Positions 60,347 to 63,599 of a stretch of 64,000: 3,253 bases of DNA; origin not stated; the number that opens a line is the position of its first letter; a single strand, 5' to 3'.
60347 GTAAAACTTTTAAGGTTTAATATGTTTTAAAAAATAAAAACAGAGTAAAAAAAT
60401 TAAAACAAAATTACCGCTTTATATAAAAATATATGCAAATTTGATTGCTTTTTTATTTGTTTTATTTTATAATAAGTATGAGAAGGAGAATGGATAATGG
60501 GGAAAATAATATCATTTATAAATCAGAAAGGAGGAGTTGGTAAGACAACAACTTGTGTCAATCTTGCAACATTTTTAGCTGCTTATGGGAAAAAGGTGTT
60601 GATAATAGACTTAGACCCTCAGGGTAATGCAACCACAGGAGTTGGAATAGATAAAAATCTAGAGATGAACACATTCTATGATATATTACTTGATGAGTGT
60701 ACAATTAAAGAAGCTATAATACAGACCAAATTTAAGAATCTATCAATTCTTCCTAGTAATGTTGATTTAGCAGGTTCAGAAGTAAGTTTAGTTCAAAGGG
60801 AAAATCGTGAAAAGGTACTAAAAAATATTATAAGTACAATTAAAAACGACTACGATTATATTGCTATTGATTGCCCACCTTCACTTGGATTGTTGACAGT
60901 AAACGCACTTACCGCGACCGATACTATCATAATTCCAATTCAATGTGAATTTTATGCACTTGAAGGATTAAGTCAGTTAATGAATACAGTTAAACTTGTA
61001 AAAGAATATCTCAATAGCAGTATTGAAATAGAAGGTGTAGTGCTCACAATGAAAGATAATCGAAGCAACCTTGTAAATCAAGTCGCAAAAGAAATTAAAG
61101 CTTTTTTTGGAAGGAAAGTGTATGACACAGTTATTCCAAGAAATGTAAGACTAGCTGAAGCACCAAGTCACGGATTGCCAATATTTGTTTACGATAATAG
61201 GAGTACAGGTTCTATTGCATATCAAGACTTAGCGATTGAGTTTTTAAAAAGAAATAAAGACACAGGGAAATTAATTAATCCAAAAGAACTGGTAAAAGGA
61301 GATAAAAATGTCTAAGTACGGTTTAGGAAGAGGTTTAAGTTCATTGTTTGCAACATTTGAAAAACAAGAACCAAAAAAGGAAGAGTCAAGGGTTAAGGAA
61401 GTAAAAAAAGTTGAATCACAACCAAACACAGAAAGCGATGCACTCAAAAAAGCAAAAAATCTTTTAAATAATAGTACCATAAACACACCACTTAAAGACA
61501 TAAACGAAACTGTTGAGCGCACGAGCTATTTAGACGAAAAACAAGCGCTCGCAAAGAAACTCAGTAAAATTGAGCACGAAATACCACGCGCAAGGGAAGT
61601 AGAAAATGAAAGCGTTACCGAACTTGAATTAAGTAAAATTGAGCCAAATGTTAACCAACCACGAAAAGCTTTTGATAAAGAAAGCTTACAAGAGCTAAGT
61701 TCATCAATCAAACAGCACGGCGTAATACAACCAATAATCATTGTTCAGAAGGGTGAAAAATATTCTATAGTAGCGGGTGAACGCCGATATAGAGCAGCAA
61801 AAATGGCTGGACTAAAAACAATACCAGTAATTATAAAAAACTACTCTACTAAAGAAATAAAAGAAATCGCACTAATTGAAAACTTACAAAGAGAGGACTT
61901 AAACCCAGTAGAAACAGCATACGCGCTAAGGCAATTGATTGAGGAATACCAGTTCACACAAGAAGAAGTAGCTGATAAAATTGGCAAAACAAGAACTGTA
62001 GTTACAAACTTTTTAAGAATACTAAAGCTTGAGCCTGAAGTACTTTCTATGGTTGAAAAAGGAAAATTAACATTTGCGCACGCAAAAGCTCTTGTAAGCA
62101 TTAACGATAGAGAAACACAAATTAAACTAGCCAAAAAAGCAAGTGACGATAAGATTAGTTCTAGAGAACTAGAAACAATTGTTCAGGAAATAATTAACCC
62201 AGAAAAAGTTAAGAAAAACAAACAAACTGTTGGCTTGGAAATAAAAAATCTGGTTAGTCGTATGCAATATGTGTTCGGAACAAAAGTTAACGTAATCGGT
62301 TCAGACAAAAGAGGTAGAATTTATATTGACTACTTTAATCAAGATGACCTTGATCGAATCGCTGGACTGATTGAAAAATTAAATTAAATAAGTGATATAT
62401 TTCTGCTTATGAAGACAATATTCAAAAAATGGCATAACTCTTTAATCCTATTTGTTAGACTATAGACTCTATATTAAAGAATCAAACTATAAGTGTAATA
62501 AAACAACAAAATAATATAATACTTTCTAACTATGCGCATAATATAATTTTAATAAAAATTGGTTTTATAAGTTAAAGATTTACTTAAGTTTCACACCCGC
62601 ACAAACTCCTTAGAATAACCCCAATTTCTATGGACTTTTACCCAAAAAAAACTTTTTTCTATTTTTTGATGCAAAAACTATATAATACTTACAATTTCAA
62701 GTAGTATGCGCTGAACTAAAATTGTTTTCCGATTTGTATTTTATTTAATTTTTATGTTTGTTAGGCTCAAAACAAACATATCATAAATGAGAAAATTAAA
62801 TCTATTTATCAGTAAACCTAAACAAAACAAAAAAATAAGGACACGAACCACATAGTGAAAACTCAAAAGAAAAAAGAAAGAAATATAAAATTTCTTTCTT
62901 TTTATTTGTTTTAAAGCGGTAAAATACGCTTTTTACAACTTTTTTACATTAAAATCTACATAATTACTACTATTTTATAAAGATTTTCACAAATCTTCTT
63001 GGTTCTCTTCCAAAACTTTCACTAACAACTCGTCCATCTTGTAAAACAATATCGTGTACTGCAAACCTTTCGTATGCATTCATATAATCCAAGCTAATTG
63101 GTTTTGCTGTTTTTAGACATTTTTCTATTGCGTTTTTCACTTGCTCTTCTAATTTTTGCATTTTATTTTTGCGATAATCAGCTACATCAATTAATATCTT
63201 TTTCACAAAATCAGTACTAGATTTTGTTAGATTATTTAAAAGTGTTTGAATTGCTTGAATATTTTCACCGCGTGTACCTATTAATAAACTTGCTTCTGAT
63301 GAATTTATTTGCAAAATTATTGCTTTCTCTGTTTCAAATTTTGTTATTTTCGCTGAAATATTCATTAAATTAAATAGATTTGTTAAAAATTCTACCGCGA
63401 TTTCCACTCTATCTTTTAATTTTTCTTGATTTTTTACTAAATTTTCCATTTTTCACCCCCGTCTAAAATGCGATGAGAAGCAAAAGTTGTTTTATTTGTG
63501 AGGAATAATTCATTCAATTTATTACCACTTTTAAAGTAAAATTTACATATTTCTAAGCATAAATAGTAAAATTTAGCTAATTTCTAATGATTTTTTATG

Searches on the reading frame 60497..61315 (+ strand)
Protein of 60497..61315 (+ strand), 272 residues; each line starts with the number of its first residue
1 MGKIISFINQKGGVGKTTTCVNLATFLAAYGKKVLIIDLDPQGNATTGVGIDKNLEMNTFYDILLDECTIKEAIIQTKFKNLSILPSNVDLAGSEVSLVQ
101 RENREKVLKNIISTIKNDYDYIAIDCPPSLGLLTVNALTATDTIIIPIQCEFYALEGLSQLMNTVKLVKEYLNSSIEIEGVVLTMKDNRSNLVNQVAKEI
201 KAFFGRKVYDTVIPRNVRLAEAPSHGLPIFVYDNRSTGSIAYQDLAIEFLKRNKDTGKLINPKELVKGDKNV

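Call 18: search_protein_families(library=ncbifam, proteins=[window:60497-61315:+])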
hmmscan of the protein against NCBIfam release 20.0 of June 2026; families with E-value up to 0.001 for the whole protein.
window:60497-61315:+ (272 aa): 30 families (the best 25 are shown)
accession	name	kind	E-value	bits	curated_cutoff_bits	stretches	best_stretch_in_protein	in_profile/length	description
NF041546.1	ParA_partition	equivalog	5e-33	114.4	180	2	4-54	1-51/203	ParA family partition ATPase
NF041283.1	PrgP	equivalog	1.2e-32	113.4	400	1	1-253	1-261/297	ParA superfamily DNA segregation protein PrgP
TIGR03453.1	partition_RepA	equivalog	1.4e-31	109.7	348.45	1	3-166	105-282/387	plasmid partitioning protein RepA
TIGR01969.1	minD_arch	subfamily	2.6e-31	108.7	201.75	1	4-253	2-234/251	cell division ATPase MinD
TIGR01968.1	minD_bact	equivalog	5.8e-24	84.8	212.9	1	3-255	2-242/261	septum site-determining protein MinD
NF010443.0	PRK13869.1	subfamily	8.7e-22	77.5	446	1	4-163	123-296/405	plasmid-partitioning protein RepA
NF010259.0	PRK13705.1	equivalog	4.5e-18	65.4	725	1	4-170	108-287/388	plasmid-partitioning protein SopA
TIGR01007.1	eps_fam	subfamily_domain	1.5e-16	60.6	108.05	1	3-140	18-148/204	polysaccharide biosynthesis tyrosine autokinase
TIGR03371.1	cellulose_yhjQ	equivalog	5.8e-15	55.4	157.85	1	4-246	3-238/246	cellulose biosynthesis protein BcsQ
NF008079.0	PRK10818.1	equivalog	6.9e-14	51.8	508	1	1-245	1-242/270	septum site-determining protein MinD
NF041136.1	MrpORP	equivalog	4e-11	42.8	450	1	5-154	8-152/365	iron-sulfur cluster carrier protein MrpORP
NF047398.1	AAA_KGGVGR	domain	2.4e-10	41.1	90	1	3-40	3-40/190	KGGVGR-motif variant AAA ATPase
TIGR03018.1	pepcterm_TyrKin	hypoth_equivalog_domain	2.5e-10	40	230.65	1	13-154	46-185/207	XrtA-associated tyrosine autokinase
TIGR01287.1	nifH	equivalog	2.6e-10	40.1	394.35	1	8-82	5-80/275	nitrogenase iron protein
NF008568.0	PRK11519.1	equivalog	6.8e-10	37.8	1068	1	12-183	536-695/720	tyrosine-protein kinase Wzc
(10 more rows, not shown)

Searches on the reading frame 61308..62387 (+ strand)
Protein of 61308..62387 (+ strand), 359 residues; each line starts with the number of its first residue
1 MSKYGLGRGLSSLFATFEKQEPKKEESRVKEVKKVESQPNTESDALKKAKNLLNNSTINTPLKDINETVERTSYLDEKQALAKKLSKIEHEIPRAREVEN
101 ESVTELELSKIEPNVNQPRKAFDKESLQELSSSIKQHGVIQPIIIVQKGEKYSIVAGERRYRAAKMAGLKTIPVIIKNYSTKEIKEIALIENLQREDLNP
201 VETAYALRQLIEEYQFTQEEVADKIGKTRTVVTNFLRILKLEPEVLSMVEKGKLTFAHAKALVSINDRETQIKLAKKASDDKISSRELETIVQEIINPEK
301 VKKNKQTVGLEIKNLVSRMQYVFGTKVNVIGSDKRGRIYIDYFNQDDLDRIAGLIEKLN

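Call 18: search_protein_families(library=ncbifam, proteins=[window:61308-62387:+])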
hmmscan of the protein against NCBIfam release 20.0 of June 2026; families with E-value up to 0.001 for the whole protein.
window:61308-62387:+ (359 aa): 7 families
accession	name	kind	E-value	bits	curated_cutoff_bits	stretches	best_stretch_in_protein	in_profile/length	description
TIGR04285.1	nucleoid_noc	exception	2.4e-67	227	315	1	103-308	2-208/255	nucleoid occlusion protein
TIGR00180.1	parB_part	domain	8.6e-55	185.4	58.45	1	101-278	3-185/186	ParB/RepB/Spo0J family partition protein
TIGR03734.1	PRTRC_parB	hypoth_equivalog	1.2e-33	116.5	278.6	1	116-295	6-189/555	PRTRC system ParB family protein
NF010406.0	PRK13832.1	subfamily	5.6e-17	61.5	640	1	111-280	12-184/578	plasmid partitioning protein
TIGR03454.1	partition_RepB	equivalog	4.7e-14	52.5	201.5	1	60-245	19-207/325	plasmid partitioning protein RepB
NF010440.0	PRK13866.1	equivalog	1.8e-08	33.9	522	1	81-223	48-187/336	plasmid partitioning protein RepB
NF053625.1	SerKinSerKArch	equivalog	5.4e-07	29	380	1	119-202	27-112/244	ADP-dependent L-serine kinase SerK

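Call 33: find_encoding_contigs(protein=window:61308-62387:+, flank=4000, max_places=10)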
Protein window:61308-62387:+ (359 aa): 2 contigs read that carry it; 2 places shown.
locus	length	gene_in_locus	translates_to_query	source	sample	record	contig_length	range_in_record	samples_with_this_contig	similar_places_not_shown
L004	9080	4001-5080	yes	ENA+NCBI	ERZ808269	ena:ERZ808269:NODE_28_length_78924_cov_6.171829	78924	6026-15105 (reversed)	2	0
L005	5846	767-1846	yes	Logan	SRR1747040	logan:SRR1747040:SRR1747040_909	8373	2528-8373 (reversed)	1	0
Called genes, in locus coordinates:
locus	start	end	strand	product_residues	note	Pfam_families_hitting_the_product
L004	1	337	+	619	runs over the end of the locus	PF01134:GIDA, PF07992:Pyr_redox_2 (weak), PF12831:FAD_oxidored (weak), PF21680:GIDA_C_1st, PF13932:SAM_GIDA_C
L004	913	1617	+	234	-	PF02527:GidB, PF13847:Methyltransf_31 (weak)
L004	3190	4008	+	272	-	PF00142:Fer4_NifH, PF01656:CbiA, PF02374:ArsA_ATPase (weak), PF06564:CBP_BcsQ, PF09140:MipZ, PF10609:ParA, PF13614:AAA_31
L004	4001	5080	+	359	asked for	PF02195:ParB_N, PF17762:HTH_ParB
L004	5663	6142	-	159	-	PF13083:KH_KhpA-B, PF01424:R3H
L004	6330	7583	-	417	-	PF02096:60KD_IMP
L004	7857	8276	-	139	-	PF00825:Ribonuclease_P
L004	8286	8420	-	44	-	PF00468:Ribosomal_L34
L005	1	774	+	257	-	?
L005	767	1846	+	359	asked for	PF02195:ParB_N, PF17762:HTH_ParB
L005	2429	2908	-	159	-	PF13083:KH_KhpA-B, PF01424:R3H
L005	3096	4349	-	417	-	PF02096:60KD_IMP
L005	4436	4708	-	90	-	PF01809:YidD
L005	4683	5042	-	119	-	PF00825:Ribonuclease_P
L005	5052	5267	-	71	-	PF00468:Ribosomal_L34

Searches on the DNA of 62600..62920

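Call 68: search_rna_families(source=window, start=62600, end=62920, threshold=evalue, max_evalue=10, show_alignments=1)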
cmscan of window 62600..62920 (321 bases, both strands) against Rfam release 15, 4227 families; matches with E-value up to 10: 10.
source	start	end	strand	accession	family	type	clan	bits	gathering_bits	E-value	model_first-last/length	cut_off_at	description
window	62871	62903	+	RF03623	mir-1252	Gene; miRNA;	-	25.5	70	0.031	1-65/65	no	mir-1252 microRNA precursor family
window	62833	62907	+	RF02434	SpF39_sRNA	Gene; sRNA;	-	23.1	60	0.97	1-109/109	no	Streptococcus sRNA SpF39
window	62866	62920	-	RF02074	STnc240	Gene; sRNA;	-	21.1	55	0.8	20-77/77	5'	Enterobacterial sRNA STnc240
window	62625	62691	-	RF02730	JA02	Gene; sRNA;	-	18.4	49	4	1-116/116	no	Aggregatibacter sRNA JA02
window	62826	62911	-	RF00242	ctRNA_pT181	Gene; antisense;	-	18.3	56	7.2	1-94/94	no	ctRNA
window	62868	62910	+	RF04343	Plastid-psbA-2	Cis-reg;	CL00153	17.6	55.8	0.9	1-60/60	no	Plastid-psbA-2 3UTR RNA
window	62838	62910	+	RF02029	sraA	Gene; sRNA;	-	16.7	56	4.6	1-95/95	no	sraA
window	62863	62899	-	RF00489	ctRNA_p42d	Gene; antisense;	-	15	50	1.9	1-46/46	no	ctRNA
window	62645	62717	-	RF03338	MIR4416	Gene; miRNA;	-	13.2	70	3.2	37-109/147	no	MIR4416 microRNA precursor family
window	62850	62920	-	RF02411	snoR138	Gene; snRNA; snoRNA; HACA-box;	-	12.2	44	7.2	64-154/154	5'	Small nucleolar RNA snoR138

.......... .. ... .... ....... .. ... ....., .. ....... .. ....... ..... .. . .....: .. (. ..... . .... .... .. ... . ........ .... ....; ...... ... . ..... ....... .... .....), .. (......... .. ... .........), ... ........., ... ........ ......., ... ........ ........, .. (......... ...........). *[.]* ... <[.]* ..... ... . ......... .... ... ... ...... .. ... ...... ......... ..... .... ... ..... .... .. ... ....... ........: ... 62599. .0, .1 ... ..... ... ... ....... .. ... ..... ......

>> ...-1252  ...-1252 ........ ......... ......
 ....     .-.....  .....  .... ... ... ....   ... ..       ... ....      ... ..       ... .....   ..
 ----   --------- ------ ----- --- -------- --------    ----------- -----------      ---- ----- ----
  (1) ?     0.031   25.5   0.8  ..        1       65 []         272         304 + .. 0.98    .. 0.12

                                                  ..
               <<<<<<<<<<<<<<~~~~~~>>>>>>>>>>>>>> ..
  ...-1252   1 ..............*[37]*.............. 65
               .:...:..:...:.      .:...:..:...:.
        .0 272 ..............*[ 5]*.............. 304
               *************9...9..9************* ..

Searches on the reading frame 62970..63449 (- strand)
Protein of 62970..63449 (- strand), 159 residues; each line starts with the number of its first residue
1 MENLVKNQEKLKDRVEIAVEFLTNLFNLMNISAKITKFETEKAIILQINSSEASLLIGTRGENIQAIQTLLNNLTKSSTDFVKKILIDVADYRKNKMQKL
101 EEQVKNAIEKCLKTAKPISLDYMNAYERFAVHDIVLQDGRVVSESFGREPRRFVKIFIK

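Call 18: search_protein_families(library=ncbifam, proteins=[window:62970-63449:-])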
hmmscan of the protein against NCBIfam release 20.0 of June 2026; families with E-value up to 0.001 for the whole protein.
window:62970-63449:- (159 aa): 3 families
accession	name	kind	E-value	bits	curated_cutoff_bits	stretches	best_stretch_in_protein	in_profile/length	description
NF041568.1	Jag_EloR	equivalog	3e-28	99.2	145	1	11-156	55-201/203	RNA-binding cell elongation regulator Jag/EloR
TIGR01952.1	nusA_arch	equivalog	0.00021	21.6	74.35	1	11-72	68-130/141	NusA-like transcription termination signal-binding factor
TIGR01009.1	rpsC_bact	equivalog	0.00089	19.1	114.5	0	20-108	41-125/212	30S ribosomal protein S3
